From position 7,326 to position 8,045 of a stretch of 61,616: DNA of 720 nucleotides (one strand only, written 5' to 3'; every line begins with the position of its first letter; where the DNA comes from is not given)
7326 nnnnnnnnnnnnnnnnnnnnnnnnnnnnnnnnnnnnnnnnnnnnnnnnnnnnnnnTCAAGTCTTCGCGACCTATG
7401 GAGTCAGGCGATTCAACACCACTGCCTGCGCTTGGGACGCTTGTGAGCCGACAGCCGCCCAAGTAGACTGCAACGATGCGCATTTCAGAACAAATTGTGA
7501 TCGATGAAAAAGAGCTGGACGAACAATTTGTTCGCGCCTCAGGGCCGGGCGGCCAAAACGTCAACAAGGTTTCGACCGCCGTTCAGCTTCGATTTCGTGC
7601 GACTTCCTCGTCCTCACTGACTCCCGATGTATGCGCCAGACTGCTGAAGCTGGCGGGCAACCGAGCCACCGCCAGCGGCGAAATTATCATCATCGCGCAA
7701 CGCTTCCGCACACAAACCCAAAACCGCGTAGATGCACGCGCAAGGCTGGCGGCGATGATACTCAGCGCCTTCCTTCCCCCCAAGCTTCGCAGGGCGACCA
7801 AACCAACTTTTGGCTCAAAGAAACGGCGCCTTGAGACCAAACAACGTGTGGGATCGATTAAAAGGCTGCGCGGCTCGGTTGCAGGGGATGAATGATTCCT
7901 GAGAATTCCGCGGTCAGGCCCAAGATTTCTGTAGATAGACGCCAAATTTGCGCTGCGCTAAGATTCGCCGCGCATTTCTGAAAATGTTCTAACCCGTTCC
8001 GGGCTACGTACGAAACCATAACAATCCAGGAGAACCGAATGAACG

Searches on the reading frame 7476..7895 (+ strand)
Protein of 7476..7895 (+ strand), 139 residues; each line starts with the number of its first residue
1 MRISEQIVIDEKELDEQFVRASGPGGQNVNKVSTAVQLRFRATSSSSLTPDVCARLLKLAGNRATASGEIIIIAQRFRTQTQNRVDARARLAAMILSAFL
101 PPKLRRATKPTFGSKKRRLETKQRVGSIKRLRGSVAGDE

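Call 46: search_protein_families(library=ncbifam, proteins=[window:7476-7895:+], max_evalue=1e-10)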
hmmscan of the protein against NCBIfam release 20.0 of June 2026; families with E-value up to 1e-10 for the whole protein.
window:7476-7895:+ (139 aa): 2 families
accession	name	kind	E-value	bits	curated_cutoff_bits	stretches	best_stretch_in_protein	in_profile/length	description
NF006718.0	PRK09256.1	equivalog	5.2e-53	178.5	100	1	2-136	5-138/140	alternative ribosome rescue aminoacyl-tRNA hydrolase ArfB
TIGR00020.2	prfB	exception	7.7e-11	41.6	370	0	6-97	221-287/353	peptide chain release factor 2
